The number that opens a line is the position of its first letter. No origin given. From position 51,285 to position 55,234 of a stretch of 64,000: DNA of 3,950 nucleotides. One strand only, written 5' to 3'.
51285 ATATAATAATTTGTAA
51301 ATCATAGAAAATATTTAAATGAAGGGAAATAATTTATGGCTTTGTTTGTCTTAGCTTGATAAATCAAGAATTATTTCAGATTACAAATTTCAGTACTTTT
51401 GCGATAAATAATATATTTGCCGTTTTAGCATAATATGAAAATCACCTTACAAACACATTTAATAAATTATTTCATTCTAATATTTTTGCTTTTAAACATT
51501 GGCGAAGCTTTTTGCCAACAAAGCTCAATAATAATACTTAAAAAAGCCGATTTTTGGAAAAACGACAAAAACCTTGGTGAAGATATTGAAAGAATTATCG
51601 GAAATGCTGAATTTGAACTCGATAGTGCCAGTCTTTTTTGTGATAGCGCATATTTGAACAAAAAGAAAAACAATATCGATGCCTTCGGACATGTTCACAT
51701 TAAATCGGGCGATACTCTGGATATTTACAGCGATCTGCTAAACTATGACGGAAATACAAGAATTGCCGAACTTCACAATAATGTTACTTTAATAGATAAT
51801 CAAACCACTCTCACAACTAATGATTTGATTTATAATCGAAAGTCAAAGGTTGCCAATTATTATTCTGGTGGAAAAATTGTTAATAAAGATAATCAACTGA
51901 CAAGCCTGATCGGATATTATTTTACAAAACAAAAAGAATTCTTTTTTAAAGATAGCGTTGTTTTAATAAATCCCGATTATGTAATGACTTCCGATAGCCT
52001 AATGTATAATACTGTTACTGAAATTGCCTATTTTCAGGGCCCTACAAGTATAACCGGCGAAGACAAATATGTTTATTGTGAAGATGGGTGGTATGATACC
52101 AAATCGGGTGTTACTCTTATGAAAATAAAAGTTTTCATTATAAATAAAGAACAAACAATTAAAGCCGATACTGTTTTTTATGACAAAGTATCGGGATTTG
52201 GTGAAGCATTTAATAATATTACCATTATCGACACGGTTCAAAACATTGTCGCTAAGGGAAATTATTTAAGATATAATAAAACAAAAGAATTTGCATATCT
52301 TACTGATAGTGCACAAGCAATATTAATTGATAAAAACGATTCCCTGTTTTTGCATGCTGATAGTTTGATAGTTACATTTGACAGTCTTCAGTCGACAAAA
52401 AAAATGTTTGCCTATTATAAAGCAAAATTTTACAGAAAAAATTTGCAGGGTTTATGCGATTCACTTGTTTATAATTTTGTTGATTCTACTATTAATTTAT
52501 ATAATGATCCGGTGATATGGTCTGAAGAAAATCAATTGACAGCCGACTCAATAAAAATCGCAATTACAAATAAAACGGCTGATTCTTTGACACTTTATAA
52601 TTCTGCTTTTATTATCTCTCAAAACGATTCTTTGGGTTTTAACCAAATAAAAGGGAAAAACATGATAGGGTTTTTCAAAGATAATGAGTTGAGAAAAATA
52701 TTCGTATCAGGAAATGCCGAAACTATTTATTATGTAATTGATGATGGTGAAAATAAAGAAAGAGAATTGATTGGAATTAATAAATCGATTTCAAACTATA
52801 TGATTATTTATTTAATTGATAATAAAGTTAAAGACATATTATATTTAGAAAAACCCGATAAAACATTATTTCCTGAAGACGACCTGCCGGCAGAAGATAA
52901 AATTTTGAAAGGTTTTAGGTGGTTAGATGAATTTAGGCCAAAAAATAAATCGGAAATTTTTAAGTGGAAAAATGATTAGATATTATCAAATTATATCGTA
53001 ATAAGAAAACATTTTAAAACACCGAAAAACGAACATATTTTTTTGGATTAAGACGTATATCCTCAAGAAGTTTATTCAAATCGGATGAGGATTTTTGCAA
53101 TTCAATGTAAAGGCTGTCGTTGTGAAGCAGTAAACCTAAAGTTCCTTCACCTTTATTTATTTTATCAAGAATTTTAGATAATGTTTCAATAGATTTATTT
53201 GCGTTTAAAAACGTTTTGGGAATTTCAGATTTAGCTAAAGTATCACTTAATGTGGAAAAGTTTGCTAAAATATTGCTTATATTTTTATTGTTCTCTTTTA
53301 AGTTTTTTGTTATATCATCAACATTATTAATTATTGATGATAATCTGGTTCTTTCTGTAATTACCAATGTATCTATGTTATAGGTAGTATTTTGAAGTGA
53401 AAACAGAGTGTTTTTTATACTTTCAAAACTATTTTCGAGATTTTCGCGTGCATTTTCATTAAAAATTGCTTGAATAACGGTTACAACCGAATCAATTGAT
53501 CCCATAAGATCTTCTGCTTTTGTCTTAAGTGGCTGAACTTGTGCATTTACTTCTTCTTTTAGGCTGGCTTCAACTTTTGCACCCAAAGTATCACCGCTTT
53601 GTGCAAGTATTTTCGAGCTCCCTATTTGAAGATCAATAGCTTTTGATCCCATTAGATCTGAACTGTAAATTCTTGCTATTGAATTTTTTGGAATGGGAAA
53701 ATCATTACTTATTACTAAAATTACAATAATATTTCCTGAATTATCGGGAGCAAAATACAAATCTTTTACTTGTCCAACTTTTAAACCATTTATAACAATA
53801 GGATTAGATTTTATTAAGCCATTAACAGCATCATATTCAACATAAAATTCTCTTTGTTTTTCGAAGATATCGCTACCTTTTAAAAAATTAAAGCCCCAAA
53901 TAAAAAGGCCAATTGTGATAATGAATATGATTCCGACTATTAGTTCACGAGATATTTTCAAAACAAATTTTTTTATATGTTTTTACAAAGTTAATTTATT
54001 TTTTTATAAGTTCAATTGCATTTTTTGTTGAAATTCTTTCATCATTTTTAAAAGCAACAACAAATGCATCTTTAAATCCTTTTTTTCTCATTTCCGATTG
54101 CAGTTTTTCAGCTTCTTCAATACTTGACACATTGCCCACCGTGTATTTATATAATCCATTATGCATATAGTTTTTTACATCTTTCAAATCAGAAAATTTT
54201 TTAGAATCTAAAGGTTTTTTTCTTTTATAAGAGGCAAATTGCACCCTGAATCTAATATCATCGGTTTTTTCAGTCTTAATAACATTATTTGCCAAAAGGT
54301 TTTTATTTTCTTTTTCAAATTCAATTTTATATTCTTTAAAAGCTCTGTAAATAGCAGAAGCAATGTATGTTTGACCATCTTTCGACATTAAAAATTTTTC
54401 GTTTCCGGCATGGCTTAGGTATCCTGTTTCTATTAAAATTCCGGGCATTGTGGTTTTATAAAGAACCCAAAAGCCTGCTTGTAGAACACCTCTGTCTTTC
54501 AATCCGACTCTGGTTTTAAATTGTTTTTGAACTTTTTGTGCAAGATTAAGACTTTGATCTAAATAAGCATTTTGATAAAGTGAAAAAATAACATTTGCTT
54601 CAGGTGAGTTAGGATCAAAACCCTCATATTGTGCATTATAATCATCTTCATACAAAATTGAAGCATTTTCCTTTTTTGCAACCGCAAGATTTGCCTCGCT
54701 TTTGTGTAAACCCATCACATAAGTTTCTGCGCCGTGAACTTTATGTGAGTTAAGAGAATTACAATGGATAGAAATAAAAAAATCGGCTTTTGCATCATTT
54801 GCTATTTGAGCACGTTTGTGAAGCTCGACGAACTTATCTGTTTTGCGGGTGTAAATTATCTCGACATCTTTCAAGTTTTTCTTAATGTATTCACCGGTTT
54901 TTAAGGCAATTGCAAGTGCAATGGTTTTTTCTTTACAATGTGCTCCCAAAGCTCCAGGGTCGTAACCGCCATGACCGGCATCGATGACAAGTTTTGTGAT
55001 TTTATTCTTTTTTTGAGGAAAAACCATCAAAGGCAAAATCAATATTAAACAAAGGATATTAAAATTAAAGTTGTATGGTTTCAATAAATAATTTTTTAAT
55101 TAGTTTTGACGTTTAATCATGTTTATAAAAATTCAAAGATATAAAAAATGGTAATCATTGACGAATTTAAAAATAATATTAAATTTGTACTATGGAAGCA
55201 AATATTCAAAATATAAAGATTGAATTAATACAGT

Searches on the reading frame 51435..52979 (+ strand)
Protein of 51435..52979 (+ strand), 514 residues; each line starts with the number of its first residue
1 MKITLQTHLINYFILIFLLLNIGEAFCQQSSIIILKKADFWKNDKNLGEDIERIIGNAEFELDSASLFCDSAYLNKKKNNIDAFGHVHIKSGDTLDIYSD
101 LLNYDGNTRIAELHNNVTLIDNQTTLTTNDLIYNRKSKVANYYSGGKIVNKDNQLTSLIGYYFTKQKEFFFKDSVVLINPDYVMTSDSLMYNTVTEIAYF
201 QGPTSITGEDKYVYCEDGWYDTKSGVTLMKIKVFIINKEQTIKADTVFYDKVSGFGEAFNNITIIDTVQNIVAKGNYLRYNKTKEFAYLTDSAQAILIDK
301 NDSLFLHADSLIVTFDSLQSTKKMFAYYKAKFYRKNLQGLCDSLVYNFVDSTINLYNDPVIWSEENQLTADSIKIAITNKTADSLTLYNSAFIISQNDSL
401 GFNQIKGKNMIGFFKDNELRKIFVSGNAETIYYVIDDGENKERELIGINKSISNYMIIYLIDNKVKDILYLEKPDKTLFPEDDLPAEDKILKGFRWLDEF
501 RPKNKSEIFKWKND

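Call 55: search_protein_families(library=pfam, proteins=[window:51435-52979:+], max_evalue=0.00001)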
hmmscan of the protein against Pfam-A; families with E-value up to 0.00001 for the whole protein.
window:51435-52979:+ (514 aa): 3 families
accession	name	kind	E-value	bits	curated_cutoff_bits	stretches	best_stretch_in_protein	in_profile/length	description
PF13100.11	OstA_2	-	1.9e-55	187.3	21.2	1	33-187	4-158/158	OstA-like protein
PF03968.19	LptD_N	-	3e-12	47.2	20.4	0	70-138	34-112/113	LptA/(LptD N-terminal domain) LPS transport protein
PF06835.18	LptC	-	2.3e-06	27.8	21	0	70-143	90-167/175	Lipopolysaccharide-assembly, LptC-related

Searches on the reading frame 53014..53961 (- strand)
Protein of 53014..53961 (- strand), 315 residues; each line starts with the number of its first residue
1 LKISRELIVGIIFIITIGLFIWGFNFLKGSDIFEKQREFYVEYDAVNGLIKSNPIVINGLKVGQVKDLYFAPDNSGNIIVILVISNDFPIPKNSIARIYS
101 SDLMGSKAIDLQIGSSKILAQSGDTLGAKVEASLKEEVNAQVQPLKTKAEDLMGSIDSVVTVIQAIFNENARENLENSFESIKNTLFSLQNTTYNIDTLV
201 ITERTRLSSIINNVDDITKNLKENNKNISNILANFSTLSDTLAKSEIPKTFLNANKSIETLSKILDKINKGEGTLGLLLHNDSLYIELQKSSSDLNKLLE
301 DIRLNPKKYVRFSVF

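Call 88: search_protein_families(library=ncbifam, proteins=[window:53014-53961:-], max_evalue=0.00001)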
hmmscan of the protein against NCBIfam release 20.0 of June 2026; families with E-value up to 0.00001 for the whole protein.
window:53014-53961:- (315 aa): 2 families
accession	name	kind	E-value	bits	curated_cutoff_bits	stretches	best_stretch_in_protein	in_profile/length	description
TIGR04430.1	OM_asym_MlaD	equivalog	1.1e-16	61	135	1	5-127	5-128/146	outer membrane lipid asymmetry maintenance protein MlaD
TIGR00996.1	Mtu_fam_mce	paralog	2.4e-15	56.5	140.5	1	8-268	4-253/291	MCE family protein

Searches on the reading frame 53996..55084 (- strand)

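Call 88: search_protein_families(library=ncbifam, proteins=[window:53996-55084:-], max_evalue=0.00001)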
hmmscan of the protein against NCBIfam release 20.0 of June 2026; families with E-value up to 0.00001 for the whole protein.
window:53996-55084:- (362 aa): 4 families
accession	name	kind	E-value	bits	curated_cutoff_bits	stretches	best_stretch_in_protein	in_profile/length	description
NF007652.1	PRK10319.1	equivalog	2.2e-31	109.2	400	1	26-261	53-286/291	N-acetylmuramoyl-L-alanine amidase AmiA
TIGR02883.1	spore_cwlD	equivalog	8.2e-30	104.3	221.55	2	32-135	3-119/189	N-acetylmuramoyl-L-alanine amidase CwlD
NF038267.1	amidase_AmiC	exception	6.6e-28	97.5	700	1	32-252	189-405/407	N-acetylmuramoyl-L-alanine amidase AmiC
NF007751.0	PRK10431.1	equivalog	9.1e-26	90.4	532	1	32-254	194-417/445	N-acetylmuramoyl-L-alanine amidase AmiB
